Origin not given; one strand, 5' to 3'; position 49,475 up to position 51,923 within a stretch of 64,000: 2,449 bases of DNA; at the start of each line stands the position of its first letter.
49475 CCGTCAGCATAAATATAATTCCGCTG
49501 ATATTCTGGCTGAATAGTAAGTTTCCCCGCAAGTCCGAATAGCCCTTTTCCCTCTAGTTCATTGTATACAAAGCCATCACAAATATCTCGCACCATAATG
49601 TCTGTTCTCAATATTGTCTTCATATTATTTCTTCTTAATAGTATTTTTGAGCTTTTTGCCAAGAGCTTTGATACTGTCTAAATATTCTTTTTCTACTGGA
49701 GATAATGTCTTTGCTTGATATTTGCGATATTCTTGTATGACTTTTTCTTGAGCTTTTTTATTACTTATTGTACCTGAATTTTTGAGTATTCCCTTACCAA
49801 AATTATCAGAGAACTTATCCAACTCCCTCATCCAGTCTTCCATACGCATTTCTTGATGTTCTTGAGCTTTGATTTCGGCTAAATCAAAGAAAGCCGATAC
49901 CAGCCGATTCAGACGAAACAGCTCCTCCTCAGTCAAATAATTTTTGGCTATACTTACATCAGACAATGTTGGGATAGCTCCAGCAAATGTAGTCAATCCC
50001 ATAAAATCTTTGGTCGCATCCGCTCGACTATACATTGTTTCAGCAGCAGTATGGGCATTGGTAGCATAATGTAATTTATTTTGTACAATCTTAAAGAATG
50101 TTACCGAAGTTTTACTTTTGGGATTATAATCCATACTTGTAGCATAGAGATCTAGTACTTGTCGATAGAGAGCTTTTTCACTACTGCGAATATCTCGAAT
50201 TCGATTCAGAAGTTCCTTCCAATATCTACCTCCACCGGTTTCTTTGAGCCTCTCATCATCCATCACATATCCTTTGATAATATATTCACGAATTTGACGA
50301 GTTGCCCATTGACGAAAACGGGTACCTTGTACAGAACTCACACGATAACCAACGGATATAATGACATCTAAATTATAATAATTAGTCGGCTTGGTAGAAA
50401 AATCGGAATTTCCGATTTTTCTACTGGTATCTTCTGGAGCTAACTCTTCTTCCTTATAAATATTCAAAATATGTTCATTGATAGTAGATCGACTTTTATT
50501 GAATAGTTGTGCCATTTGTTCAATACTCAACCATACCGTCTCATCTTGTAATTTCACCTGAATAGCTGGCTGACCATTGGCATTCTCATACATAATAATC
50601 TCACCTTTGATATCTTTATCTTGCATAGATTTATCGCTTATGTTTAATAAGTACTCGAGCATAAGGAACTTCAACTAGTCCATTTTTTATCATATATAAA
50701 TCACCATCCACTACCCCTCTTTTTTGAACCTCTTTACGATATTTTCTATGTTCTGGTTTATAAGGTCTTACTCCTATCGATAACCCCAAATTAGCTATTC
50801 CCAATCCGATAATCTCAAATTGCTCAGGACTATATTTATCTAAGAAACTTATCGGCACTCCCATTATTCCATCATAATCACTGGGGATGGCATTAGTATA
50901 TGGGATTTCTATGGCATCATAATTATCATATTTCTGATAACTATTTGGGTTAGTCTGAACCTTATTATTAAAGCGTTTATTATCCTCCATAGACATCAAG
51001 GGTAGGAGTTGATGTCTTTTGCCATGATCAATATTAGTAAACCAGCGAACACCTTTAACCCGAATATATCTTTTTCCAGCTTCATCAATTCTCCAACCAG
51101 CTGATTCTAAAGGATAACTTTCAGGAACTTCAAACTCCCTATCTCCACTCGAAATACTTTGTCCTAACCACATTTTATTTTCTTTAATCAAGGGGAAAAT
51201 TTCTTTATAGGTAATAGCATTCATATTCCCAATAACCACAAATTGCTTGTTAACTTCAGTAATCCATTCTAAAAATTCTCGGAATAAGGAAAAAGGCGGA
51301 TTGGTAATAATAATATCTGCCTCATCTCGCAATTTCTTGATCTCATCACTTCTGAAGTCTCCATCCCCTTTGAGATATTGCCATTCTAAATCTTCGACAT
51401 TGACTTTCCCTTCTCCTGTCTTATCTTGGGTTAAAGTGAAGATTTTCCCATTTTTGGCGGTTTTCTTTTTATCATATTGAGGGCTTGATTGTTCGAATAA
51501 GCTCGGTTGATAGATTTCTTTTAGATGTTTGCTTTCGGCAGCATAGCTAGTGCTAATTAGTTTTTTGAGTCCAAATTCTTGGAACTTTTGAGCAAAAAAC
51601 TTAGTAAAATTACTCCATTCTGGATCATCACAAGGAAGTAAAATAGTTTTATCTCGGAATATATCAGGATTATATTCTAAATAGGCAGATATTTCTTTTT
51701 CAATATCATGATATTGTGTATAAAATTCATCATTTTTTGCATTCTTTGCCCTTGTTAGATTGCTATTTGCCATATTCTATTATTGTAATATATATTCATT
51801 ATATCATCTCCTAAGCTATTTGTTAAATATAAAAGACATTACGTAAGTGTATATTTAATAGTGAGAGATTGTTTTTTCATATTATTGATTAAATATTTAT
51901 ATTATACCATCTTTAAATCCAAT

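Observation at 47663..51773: Four-gene overlapping operon: EcoRI-family m6A MTase, RhuM, DUF262/HNH GmrSD-like nuclease and a TM protein. Candidate undescribed defence module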

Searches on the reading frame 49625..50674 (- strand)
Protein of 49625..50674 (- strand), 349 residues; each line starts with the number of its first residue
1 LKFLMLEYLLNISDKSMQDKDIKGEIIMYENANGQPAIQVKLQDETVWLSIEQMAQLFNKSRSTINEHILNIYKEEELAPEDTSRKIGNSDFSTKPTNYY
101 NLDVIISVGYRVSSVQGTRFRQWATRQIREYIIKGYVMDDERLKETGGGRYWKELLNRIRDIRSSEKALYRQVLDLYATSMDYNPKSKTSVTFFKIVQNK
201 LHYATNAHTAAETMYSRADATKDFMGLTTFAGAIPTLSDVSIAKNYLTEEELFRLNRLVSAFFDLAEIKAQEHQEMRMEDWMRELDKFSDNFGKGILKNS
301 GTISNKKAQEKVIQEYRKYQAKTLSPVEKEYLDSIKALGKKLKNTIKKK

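Call 3: search_protein_families(library=pfam, proteins=[window:49625-50674:-], max_evalue=0.01)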
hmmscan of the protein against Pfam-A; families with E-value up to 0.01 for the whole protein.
window:49625-50674:- (349 aa): 2 families
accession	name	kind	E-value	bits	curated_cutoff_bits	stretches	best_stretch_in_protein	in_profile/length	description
PF13310.11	Virulence_RhuM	-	1.7e-99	332.6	33.7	1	93-323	17-248/252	Virulence protein RhuM family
PF00708.24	Acylphosphatase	-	0.0032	18.1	22.5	1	115-141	9-35/85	Acylphosphatase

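Call 4: search_protein_families(library=padloc, proteins=[window:49625-50674:-], max_evalue=0.01)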
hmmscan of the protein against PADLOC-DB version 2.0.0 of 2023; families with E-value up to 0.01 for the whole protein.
window:49625-50674:- (349 aa): 40 families (the best 25 are shown)
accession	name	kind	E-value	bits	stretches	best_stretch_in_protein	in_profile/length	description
PDLC04843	PDC-S05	-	5.6e-142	470.8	1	23-343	5-327/330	-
PDLC04853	PDC-S05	-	8.2e-132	437.4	1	22-347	4-334/336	-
PDLC04851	PDC-S05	-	5.7e-119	395.2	1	20-340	6-336/342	-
PDLC04852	PDC-S05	-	1.1e-113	377.7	1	19-345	6-339/346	-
PDLC04864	PDC-S05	-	5.7e-112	371.5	1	93-347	21-275/277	-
PDLC04868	PDC-S05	-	5.8e-106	352.3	1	23-340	5-331/335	-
PDLC04871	PDC-S05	-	8.6e-99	329.5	1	11-321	118-439/468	-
PDLC04870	PDC-S05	-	1.6e-84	280.6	1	20-220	5-209/214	-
PDLC04876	PDC-S05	-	6.3e-58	193.4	1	17-180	1-171/174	-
PDLC04854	PDC-S05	-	9e-48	160.7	1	24-149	4-134/212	-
PDLC04965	PDC-S23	-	9.2e-48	161.3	1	23-165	4-149/327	-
PDLC04858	PDC-S05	-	2.8e-47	157.9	1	23-147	4-130/138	-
PDLC04872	PDC-S05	-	1.9e-46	155.6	1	23-147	4-133/152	-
PDLC04964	PDC-S23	-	1.6e-45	153.7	1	24-149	4-134/331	-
PDLC04879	PDC-S05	-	1.7e-42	143.8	1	23-141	4-125/285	-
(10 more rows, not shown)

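Call 5: search_protein_families(library=ncbifam, proteins=[window:49625-50674:-], max_evalue=0.01)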
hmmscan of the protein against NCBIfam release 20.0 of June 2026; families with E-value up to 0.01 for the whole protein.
window:49625-50674:- (349 aa): 1 family
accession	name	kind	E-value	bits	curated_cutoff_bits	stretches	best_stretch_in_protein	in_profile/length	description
NF052545.1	TransRegPerRClab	equivalog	0.00074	19.5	180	1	189-268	13-92/138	transcriptional regulator PerR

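Call 50: search_solved_structures(query=window:49625-50626:-, max_evalue=1)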
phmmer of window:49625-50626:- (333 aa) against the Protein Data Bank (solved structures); distinct sequences matched with E-value up to 1: 1.
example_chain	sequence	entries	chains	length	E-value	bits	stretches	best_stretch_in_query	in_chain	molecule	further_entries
6o5c_A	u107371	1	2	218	0.03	16.8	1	191-275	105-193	Putative metal-dependent transcriptional regulator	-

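Call 53: search_dna_similar(query=window:49625-50626:-, collection=plasmids, mode=protein, max_rows=12)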
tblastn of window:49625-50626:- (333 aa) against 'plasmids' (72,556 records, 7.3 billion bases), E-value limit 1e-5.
Records with a match: 126; places in all: 154; records where one place covers at least 80% of the query: 43.
Best place of each record, by identity: <60% 126.
By first word of the organism name: Bacteroides 38; Pseudomonas 16; Parabacteroides 11; Ligilactobacillus 10; Phocaeicola 8; Aeromonas 5; Vibrio 4; Roseomonas 4; Legionella 4; Aliarcobacter 2; and 20 more.
By predicted mobility (MOB-suite, as given by PLSDB): non-mobilizable 76; conjugative 34; mobilizable 16.
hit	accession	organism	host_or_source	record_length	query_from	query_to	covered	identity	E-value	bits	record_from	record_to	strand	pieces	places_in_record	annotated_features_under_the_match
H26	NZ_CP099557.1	Aliarcobacter cryaerophilus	Chicken meat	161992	8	317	93%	48.4%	6e-93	309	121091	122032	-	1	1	virulence RhuM family protein | type I restriction-modification system subunit M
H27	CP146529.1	Arcobacter sp. AZ-2023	-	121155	8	317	93%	48.1%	2e-92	307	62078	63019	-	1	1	virulence RhuM family protein | type I restriction-modification system subunit M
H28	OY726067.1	Phocaeicola massiliensis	-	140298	7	319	94%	47.5%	4e-97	321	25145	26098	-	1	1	none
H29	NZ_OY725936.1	Bacteroides finegoldii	-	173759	6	303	89%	42.8%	3e-69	241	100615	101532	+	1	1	rhuM: RhuM family protein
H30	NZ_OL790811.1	Proteus mirabilis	-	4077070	7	306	90%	42.4%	7e-73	251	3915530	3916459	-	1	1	none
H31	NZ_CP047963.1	Aeromonas media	cell culture,hospital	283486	4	303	90%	42.3%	2e-68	239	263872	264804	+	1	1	rhuM: RhuM family protein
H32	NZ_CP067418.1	Aeromonas media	cell culture,water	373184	4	303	90%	42.3%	2e-68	239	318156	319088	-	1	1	rhuM: RhuM family protein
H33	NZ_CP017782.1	Rhodobacter xanthinilyticus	bacterial culture,sea water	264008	7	306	90%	42.2%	6e-71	246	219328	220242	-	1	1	virulence RhuM family protein | type I restriction-modification system subunit M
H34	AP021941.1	Aeromonas veronii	-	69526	4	303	90%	41.7%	7e-68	237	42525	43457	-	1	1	rhuM: toxin Fic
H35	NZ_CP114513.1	Ligilactobacillus salivarius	Meles meles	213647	9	319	93%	40.2%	4e-63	223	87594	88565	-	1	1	virulence RhuM family protein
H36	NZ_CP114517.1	Ligilactobacillus salivarius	Meles meles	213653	9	319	93%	40.2%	4e-63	223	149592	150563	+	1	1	virulence RhuM family protein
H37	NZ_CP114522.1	Ligilactobacillus salivarius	Meles meles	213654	9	319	93%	40.2%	4e-63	223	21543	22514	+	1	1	virulence RhuM family protein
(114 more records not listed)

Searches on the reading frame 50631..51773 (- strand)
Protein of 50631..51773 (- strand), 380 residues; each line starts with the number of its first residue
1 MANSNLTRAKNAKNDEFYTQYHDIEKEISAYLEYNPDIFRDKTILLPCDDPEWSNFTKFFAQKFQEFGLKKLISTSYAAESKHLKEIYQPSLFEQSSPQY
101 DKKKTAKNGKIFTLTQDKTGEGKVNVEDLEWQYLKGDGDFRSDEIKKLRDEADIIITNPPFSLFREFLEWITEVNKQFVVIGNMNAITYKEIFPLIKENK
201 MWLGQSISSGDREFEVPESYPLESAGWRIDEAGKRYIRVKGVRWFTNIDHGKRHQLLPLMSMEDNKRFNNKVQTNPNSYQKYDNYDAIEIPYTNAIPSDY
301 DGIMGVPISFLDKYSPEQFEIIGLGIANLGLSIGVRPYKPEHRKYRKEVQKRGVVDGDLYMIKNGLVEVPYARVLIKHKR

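Call 3: search_protein_families(library=pfam, proteins=[window:50631-51773:-], max_evalue=0.01)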
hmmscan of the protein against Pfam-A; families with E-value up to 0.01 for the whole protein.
window:50631-51773:- (380 aa): 1 family
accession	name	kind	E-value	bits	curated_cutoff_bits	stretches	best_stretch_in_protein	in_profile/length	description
PF13651.11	EcoRI_methylase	-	2.1e-132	442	26.4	1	5-379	1-345/345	Adenine-specific methyltransferase EcoRI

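Call 4: search_protein_families(library=padloc, proteins=[window:50631-51773:-], max_evalue=0.01)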
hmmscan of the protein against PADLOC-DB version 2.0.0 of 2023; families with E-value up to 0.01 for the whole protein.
window:50631-51773:- (380 aa): 2 families
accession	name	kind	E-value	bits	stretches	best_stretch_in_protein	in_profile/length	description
PDLC03297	MTase_II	-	5e-98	326.6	1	3-380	7-329/332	Type II methyltransferase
PDLC02648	DrmMII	-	0.0027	14.5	0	20-54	342-376/468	DrmMII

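Call 5: search_protein_families(library=ncbifam, proteins=[window:50631-51773:-], max_evalue=0.01)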
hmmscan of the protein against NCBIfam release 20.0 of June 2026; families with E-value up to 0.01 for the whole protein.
window:50631-51773:- (380 aa): 0 families

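Call 49: search_solved_structures(query=window:50631-51773:-, max_evalue=1)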
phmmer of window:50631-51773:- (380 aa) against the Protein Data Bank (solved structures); distinct sequences matched with E-value up to 1: 2.
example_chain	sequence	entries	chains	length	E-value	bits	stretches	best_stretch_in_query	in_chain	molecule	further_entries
7pi0_P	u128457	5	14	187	0.11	14.5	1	198-279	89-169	Oxygen-evolving enhancer protein 2, chloroplastic | PsbP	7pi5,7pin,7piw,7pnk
9gnw_P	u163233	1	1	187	0.38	12.7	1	197-279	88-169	PsbP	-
